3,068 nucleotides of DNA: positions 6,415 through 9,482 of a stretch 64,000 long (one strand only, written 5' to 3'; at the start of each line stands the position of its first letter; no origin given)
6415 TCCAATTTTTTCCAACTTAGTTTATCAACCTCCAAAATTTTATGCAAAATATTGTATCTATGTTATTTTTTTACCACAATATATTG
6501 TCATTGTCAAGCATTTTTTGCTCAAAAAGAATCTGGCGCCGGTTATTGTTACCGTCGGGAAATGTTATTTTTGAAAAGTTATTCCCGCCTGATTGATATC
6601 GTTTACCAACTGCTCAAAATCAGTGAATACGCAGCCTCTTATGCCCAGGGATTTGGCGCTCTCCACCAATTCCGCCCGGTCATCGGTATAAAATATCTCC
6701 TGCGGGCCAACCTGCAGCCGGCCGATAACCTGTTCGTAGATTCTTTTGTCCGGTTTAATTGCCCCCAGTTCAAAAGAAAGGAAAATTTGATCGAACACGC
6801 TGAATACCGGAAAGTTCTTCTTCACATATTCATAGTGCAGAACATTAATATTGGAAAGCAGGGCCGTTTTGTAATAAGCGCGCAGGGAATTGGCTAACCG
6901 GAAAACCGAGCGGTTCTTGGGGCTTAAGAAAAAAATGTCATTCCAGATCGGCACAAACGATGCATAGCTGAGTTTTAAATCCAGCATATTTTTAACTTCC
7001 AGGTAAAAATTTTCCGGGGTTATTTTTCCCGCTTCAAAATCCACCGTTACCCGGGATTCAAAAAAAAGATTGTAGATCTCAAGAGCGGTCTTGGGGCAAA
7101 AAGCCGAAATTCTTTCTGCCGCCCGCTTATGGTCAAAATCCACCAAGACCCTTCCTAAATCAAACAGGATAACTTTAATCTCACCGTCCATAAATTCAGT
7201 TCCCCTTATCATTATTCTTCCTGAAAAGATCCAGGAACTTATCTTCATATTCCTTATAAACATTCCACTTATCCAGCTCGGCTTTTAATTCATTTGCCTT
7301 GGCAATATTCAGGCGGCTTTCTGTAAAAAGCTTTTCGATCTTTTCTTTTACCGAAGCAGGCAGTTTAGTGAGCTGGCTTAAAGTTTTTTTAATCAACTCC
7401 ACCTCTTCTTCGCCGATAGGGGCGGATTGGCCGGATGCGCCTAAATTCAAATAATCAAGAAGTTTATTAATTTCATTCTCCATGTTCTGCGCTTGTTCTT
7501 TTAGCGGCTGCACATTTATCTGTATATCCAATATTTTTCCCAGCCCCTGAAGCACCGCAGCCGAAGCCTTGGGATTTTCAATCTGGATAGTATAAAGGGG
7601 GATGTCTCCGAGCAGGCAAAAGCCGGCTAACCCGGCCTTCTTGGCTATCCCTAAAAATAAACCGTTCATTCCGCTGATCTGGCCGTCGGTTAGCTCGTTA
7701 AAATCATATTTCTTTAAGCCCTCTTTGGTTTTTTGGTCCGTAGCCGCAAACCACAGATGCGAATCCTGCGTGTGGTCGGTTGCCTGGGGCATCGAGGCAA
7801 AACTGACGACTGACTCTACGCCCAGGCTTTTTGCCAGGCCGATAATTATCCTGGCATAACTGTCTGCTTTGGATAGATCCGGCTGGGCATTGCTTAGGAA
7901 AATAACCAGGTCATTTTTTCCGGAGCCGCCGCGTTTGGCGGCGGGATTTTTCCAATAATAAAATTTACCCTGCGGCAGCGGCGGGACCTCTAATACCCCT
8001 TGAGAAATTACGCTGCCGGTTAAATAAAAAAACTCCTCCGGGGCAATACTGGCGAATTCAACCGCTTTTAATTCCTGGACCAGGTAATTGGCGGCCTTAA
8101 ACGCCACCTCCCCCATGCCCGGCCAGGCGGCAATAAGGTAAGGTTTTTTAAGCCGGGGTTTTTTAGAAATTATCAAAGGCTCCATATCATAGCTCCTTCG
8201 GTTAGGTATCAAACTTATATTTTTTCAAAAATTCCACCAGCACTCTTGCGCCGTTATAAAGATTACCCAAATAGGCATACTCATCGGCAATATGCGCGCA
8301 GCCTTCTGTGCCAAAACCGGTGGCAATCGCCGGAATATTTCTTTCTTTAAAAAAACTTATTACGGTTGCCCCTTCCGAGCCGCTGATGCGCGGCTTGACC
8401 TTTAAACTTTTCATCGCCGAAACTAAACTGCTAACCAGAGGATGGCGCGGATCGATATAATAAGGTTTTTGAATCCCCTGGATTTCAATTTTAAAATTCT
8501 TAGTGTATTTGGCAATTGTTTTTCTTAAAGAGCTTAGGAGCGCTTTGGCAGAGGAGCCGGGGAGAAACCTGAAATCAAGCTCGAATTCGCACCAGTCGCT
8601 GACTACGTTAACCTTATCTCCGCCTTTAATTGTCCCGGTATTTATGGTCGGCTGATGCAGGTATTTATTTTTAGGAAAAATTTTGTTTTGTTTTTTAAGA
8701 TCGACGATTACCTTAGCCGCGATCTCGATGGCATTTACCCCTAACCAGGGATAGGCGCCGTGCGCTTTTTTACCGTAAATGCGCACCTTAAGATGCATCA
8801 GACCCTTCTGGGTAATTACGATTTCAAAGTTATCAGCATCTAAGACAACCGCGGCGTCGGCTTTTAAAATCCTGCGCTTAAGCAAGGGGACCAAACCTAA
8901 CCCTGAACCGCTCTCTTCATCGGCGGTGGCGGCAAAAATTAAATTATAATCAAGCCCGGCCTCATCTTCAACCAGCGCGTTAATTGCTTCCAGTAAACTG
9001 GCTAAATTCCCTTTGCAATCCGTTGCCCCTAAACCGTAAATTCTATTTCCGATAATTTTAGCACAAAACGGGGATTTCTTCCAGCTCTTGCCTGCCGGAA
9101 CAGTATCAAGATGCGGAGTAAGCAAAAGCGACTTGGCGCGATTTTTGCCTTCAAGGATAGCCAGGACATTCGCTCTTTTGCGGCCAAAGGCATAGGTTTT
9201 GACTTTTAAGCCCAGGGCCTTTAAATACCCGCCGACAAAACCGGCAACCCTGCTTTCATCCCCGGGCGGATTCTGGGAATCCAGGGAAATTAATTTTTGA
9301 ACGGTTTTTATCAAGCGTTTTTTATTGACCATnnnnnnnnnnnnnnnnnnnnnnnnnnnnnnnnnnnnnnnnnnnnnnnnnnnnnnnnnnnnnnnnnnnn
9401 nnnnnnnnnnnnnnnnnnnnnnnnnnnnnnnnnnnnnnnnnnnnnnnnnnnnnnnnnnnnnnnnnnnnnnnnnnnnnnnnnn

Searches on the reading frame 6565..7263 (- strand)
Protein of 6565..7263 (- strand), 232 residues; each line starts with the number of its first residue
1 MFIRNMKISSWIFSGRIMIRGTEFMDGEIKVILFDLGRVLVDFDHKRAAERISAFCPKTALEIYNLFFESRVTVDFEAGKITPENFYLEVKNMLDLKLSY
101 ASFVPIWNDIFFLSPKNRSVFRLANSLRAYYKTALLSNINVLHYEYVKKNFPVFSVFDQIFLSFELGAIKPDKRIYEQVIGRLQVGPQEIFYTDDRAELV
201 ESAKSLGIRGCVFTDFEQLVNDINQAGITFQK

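Call 77: search_protein_families(library=pfam, proteins=[window:6565-7263:-], max_evalue=0.000001)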
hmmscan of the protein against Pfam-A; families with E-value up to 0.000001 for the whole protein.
window:6565-7263:- (232 aa): 2 families
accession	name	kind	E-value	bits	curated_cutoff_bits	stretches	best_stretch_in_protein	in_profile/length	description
PF00702.32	Hydrolase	-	4.1e-09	37.6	26.4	1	109-207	95-191/191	haloacid dehalogenase-like hydrolase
PF13419.12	HAD_2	-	6.7e-07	30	23.8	0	129-209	94-174/178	Haloacid dehalogenase-like hydrolase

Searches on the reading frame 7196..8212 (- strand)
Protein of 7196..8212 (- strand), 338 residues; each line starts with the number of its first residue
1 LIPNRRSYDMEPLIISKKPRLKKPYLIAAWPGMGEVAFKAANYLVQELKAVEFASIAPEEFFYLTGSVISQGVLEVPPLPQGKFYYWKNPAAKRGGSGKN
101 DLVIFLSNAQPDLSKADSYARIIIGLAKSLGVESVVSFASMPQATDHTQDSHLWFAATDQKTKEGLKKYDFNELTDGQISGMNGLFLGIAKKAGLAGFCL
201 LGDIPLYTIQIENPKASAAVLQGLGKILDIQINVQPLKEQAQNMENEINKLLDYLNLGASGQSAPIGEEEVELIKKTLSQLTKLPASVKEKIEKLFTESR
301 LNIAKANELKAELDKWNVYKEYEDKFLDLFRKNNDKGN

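Call 77: search_protein_families(library=pfam, proteins=[window:7196-8212:-], max_evalue=0.000001)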
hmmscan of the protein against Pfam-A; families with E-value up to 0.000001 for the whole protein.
window:7196-8212:- (338 aa): 1 family
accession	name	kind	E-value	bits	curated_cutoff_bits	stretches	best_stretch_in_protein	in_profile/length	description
PF09754.15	PAC2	-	8e-37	127.6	25.8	1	26-251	1-214/215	PAC2 family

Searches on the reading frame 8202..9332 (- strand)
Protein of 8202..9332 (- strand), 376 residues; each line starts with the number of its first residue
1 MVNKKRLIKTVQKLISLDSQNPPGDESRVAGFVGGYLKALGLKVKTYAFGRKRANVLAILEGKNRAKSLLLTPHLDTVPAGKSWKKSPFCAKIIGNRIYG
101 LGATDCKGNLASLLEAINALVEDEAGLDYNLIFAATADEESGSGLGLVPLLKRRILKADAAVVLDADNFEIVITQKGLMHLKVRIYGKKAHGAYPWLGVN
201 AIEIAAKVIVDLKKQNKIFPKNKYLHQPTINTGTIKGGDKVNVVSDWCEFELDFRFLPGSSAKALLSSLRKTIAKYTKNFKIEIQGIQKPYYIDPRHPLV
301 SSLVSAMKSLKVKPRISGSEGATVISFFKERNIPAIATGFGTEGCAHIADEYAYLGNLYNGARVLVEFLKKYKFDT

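Call 77: search_protein_families(library=pfam, proteins=[window:8202-9332:-], max_evalue=0.000001)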
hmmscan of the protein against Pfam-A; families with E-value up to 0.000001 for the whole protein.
window:8202-9332:- (376 aa): 3 families
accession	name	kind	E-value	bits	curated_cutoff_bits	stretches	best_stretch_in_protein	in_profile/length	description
PF01546.33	Peptidase_M20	-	1e-29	104.3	24.6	1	71-370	2-205/206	Peptidase family M20/M25/M40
PF07687.19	M20_dimer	-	2.8e-25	88.8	21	1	173-278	1-104/107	Peptidase dimerisation domain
PF04389.22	Peptidase_M28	-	2.9e-09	37.4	21.3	1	55-142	1-69/193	Peptidase family M28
